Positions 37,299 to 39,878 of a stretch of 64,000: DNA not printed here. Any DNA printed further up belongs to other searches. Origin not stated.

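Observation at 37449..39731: Two-domain capsule polymerase candidate fusing a GT-A-like glycosyltransferase to a KpsS/KpsC-like (beta-Kdo transferase-type) domain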

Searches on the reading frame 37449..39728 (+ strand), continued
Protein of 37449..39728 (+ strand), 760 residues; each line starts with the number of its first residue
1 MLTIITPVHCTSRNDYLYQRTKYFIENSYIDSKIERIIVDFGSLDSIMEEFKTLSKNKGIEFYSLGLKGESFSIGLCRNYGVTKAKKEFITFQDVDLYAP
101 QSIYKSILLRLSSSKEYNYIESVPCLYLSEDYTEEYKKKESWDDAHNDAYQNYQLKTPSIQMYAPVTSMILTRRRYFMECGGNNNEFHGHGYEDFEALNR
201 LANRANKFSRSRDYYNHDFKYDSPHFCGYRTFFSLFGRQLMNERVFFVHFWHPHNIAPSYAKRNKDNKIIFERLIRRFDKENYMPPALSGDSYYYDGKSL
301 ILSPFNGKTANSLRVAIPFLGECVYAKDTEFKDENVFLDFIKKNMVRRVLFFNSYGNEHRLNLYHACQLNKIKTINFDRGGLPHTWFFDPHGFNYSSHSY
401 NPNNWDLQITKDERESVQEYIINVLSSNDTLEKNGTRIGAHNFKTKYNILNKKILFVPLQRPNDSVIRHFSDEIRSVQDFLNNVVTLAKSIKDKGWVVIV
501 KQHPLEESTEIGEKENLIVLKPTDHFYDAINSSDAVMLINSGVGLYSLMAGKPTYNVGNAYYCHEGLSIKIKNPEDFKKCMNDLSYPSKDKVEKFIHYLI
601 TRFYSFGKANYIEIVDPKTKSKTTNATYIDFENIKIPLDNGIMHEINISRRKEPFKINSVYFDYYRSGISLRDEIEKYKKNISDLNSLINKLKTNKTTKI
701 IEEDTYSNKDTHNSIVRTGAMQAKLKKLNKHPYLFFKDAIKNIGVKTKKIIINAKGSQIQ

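Call 27: list_cluster_members(proteins=[P0001, P0058, P0070, P0088, P0066, P0114, P0005])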
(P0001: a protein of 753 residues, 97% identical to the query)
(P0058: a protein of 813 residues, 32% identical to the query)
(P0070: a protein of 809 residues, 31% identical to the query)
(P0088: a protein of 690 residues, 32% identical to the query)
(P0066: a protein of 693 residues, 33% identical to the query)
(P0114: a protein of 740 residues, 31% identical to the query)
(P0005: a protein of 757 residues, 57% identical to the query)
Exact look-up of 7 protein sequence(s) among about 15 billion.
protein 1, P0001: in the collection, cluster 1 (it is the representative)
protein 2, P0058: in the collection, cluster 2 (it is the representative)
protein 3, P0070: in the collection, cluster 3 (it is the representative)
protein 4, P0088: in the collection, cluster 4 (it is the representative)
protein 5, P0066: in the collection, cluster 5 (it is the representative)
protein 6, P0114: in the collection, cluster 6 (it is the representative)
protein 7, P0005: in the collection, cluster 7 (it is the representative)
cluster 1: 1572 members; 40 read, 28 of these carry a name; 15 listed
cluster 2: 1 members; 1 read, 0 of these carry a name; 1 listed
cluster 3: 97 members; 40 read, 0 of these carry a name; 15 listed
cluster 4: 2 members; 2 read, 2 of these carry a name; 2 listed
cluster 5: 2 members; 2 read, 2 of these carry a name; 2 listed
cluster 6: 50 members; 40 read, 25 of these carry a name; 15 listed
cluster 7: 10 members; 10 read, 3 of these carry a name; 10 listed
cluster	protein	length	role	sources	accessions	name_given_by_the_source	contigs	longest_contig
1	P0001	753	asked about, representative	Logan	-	-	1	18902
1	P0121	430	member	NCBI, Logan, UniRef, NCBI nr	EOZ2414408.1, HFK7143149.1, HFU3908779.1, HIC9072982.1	TPA: hypothetical protein ACG0BT_002186 [Escherichia coli] | hypothetical protein n=1 Tax=Escherichia coli TaxID=562 RepID=UPI000AA485A2 | hypothetical protein [Escherichia coli]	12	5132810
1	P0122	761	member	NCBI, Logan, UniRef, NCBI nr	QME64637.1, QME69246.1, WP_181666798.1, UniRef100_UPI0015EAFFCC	hypothetical protein [Escherichia fergusonii] | capsular polysaccharide export protein, LipB/KpsS family n=1 Tax=Escherichia fergusonii ...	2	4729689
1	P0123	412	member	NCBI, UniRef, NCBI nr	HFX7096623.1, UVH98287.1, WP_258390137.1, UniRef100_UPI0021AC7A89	hypothetical protein [Escherichia coli] | capsular polysaccharide export protein, LipB/KpsS family n=2 Tax=Escherichia coli ...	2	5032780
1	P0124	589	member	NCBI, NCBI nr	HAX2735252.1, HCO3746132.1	TPA: hypothetical protein JW591_001478, partial [Escherichia coli] | hypothetical protein [Escherichia coli]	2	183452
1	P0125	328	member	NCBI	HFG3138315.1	TPA: hypothetical protein ACGGIV_002190, partial [Escherichia coli]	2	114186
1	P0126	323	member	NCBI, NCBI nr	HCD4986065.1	TPA: hypothetical protein NBS68_004977, partial [Escherichia coli] | hypothetical protein [Escherichia coli]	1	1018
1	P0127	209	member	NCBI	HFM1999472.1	TPA: hypothetical protein ACG6P8_005033, partial [Escherichia coli]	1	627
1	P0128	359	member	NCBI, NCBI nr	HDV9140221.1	TPA: hypothetical protein QIZ40_002855, partial [Escherichia coli] | hypothetical protein [Escherichia coli]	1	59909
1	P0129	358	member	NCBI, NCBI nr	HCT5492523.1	TPA: hypothetical protein OT123_004300, partial [Escherichia coli] | hypothetical protein [Escherichia coli]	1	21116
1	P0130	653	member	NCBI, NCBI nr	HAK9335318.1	TPA: hypothetical protein H3G37_003302, partial [Escherichia coli] | hypothetical protein [Escherichia coli]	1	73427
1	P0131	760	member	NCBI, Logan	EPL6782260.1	hypothetical protein WJF75_000962 [Escherichia coli]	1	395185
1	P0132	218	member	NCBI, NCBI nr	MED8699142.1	hypothetical protein RCM09_03370, partial [Escherichia marmotae] | hypothetical protein [Escherichia marmotae]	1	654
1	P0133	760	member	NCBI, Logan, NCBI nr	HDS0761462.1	TPA: hypothetical protein QDV65_000015 [Escherichia coli] | hypothetical protein [Escherichia coli]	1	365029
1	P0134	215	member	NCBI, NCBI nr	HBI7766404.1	TPA: hypothetical protein K8187_004921, partial [Escherichia coli] | hypothetical protein [Escherichia coli]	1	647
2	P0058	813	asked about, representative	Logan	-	-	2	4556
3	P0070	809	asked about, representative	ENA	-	-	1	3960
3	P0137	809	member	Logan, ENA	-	-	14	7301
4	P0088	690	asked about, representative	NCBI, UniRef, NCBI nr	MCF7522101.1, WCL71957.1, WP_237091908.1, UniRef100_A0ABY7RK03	glycosyltransferase [Neisseria sp. ZJ106] | Glycosyltransferase n=1 Tax=Neisseria lisongii TaxID=2912188 RepID=A0ABY7RK03_9NEIS | glycosyltransferase [Neisseria lisongii]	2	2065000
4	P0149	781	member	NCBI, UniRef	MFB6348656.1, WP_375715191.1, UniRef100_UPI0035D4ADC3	glycosyltransferase [Moraxella sp. ZJ142] | glycosyltransferase n=1 Tax=Moraxella marmotae TaxID=3344520 RepID=UPI0035D4ADC3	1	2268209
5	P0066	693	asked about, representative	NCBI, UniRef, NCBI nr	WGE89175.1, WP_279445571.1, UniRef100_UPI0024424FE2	glycosyltransferase [Actinobacillus arthritidis] | glycosyltransferase n=1 Tax=Actinobacillus arthritidis TaxID=157339 RepID=UPI0024424FE2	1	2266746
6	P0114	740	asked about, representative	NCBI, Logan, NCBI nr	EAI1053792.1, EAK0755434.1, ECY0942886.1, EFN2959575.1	capsular biosynthesis protein [Campylobacter coli]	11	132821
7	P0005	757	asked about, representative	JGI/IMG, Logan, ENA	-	predicted glycosyltransferase involved in capsule biosynthesis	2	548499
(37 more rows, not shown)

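Call 36: search_solved_structures(query=A1, max_evalue=1, show_alignments=4)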
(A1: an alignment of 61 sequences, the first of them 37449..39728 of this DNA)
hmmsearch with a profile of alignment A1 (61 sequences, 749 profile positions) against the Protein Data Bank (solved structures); distinct sequences matched with E-value up to 1: 48.
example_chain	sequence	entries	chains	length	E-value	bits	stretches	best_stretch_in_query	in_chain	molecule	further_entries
3bcv_A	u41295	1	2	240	2.3e-09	39.7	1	3-176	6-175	Putative glycosyltransferase protein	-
5hea_A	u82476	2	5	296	5.2e-09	38.5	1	3-115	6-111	Putative glycosyltransferase (GalT1)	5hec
6mgd_A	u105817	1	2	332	7.2e-08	34.7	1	453-573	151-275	Capsular polysaccharide export system protein KpsC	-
2z87_A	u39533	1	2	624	1.3e-07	33.9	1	4-108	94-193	Chondroitin synthase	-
2z86_A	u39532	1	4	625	1.3e-07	33.9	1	4-108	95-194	Chondroitin synthase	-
5tze_C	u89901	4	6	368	2e-07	33.3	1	2-114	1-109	Glycosyl transferase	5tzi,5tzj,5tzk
5mlz_A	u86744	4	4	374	3.4e-07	32.5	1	2-115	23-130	Dolichol monophosphate mannose synthase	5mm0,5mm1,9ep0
5tz8_A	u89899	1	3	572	3.8e-07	32.3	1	2-114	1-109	Glycosyl transferase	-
5eke_A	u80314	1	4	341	2.2e-06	29.8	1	2-114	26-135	Uncharacterized glycosyltransferase sll0501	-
5ekp_C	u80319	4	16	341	2.3e-06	29.8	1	2-114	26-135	Uncharacterized glycosyltransferase sll0501 | Glycosyltransferase sll0501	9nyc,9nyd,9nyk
9nye_A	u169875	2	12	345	2.3e-06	29.8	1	2-114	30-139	Glycosyltransferase sll0501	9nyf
9hwj_A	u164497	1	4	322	1.6e-05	27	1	2-114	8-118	Undecaprenyl-phosphate 4-deoxy-4-formamido-L-arabinose transferase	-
8bz4_A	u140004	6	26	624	3.9e-05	25.7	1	3-114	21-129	Glycosyltransferase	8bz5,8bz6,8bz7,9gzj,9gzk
8bz8_A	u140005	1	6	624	3.9e-05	25.7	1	3-114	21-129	Glycosyltransferase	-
8cse_A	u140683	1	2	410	7e-05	24.9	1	501-565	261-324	N-acetyl glucosaminyl transferase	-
5fa0_A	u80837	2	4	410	7.1e-05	24.8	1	501-565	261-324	Putative N-acetyl glucosaminyl transferase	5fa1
6mgb_A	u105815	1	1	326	0.00048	22.1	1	513-570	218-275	Capsular polysaccharide export system protein KpsC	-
8fux_A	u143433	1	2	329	0.0088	17.9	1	499-573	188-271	Capsule polysaccharide export protein KpsC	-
6mgc_A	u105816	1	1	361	0.0089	17.9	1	498-573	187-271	Capsule polysaccharide export protein KpsC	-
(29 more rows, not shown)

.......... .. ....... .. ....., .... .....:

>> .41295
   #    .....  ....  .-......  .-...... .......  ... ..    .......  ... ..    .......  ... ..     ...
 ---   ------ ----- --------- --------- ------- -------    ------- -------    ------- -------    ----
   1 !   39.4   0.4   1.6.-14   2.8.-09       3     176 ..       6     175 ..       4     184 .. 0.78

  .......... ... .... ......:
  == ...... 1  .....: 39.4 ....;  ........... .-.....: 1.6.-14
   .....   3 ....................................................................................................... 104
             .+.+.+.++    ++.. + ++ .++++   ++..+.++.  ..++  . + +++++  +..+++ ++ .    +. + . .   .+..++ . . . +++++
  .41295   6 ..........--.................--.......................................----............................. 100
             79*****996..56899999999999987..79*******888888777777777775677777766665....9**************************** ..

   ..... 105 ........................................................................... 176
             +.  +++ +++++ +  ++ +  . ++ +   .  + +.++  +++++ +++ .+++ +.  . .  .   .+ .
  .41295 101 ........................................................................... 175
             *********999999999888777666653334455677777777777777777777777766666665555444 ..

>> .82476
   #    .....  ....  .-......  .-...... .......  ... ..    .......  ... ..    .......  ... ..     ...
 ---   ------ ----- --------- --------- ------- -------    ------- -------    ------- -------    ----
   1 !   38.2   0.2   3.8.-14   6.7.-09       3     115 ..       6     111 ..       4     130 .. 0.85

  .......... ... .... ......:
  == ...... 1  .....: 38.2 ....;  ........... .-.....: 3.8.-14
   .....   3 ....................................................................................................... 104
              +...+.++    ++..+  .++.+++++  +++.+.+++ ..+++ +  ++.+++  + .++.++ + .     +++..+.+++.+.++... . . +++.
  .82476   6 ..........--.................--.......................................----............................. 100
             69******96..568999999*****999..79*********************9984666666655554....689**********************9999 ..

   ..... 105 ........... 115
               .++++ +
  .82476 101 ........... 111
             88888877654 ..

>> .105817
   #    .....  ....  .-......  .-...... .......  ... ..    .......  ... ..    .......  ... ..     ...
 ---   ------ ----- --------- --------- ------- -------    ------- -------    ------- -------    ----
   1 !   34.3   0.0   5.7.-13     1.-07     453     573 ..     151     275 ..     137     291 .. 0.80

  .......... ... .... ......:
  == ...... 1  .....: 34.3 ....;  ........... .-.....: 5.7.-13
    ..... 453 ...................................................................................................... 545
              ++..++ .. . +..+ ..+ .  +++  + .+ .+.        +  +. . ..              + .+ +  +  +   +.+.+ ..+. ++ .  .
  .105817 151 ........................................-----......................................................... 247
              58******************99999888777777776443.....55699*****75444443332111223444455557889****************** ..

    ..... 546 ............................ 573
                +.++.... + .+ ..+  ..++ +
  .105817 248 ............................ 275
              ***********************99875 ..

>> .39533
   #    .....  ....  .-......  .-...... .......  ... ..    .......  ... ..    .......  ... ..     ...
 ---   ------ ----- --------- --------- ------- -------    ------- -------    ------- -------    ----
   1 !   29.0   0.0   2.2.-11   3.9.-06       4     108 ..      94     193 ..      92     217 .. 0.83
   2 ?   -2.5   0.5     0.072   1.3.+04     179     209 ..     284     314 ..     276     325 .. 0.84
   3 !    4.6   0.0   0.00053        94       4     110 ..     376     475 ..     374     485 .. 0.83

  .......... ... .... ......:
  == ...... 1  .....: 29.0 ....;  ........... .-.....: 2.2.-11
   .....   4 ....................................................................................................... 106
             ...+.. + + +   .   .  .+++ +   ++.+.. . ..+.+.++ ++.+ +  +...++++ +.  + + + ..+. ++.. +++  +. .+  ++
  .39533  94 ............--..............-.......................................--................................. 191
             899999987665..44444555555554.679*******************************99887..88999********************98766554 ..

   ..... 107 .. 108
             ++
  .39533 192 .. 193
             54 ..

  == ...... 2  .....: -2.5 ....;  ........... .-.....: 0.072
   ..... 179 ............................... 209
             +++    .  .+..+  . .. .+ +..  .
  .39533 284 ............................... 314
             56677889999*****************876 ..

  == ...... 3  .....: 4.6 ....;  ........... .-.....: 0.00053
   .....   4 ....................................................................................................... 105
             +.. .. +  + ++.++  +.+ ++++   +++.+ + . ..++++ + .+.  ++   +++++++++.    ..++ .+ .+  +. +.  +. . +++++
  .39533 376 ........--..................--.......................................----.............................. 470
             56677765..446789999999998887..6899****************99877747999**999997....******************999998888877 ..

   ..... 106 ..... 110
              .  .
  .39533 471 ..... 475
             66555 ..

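Call 39: find_encoding_contigs(protein=P0137, flank=4000, max_places=3)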
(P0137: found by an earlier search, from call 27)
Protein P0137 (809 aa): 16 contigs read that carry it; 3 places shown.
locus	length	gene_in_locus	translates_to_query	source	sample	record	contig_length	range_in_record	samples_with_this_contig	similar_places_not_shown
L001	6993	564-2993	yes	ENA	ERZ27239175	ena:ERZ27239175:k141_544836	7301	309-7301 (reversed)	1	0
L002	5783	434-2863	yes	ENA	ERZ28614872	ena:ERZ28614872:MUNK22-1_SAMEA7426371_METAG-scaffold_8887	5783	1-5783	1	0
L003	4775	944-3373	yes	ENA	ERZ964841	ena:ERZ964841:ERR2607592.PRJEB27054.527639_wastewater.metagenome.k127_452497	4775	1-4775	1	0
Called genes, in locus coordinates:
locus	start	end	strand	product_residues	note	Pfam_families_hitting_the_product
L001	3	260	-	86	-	?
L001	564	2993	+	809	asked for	PF00535:Glycos_transf_2, PF10111:Glyco_tranf_2_2, PF05159:Capsule_synth (weak)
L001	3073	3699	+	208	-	PF25087:GMPPB_C (faint), PF25084:LbH_EIF2B (faint), PF00132:Hexapep, PF14602:Hexapep_2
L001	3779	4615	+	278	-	PF00793:DAHP_synth_1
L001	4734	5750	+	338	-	PF00106:adh_short (weak), PF01073:3Beta_HSD, PF01370:Epimerase, PF02719:Polysacc_synt_2, PF04321:RmlD_sub_bind, PF16363:GDP_Man_Dehyd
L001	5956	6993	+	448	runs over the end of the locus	?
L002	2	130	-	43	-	?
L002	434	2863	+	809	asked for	PF00535:Glycos_transf_2, PF10111:Glyco_tranf_2_2, PF05159:Capsule_synth (weak)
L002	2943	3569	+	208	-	PF25087:GMPPB_C (faint), PF25084:LbH_EIF2B (faint), PF00132:Hexapep, PF14602:Hexapep_2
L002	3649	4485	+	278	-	PF00793:DAHP_synth_1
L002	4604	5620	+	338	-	PF00106:adh_short (weak), PF01073:3Beta_HSD, PF01370:Epimerase, PF02719:Polysacc_synt_2, PF04321:RmlD_sub_bind, PF16363:GDP_Man_Dehyd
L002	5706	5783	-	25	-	?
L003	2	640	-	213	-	?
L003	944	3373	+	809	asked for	PF00535:Glycos_transf_2, PF10111:Glyco_tranf_2_2, PF05159:Capsule_synth (weak)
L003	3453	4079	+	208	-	PF25087:GMPPB_C (faint), PF25084:LbH_EIF2B (faint), PF00132:Hexapep, PF14602:Hexapep_2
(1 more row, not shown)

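Call 40: find_encoding_contigs(protein=P0010, flank=10000, max_places=2)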
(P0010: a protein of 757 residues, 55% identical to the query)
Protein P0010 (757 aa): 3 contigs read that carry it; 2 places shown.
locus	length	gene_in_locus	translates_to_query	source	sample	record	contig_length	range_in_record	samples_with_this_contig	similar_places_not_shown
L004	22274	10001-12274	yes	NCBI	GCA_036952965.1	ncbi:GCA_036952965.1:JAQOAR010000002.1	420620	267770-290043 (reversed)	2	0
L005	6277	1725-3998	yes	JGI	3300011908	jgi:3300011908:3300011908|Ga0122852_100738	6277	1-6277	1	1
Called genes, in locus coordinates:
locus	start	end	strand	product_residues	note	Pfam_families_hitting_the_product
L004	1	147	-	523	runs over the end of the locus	PF08666:SAF, PF04295:GD_AH_second, PF20629:GD_AH_C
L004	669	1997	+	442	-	PF07690:MFS_1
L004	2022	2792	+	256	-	PF03328:HpcH_HpaI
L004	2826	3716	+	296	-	PF02826:2-Hacid_dh_C, PF03446:NAD_binding_2, PF03807:F420_oxidored, PF14833:NAD_binding_11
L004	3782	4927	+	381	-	PF02595:Gly_kinase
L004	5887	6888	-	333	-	PF08240:ADH_N, PF00107:ADH_zinc_N, PF13602:ADH_zinc_N_2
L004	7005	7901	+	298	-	PF00126:HTH_1, PF03466:LysR_substrate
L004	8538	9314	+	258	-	PF01061:ABC2_membrane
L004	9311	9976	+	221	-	PF00005:ABC_tran, PF02463:SMC_N (faint)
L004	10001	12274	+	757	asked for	PF10111:Glyco_tranf_2_2, PF05159:Capsule_synth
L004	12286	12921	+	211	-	PF25087:GMPPB_C (faint), PF00132:Hexapep, PF14602:Hexapep_2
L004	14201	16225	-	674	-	PF05159:Capsule_synth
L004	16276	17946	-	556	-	PF02563:Poly_export, PF10531:SLBB (faint), PF22461:SLBB_2 (faint)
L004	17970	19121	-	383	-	-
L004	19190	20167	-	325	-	PF01380:SIS, PF00571:CBS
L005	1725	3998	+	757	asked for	PF10111:Glyco_tranf_2_2, PF05159:Capsule_synth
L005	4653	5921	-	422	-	PF05159:Capsule_synth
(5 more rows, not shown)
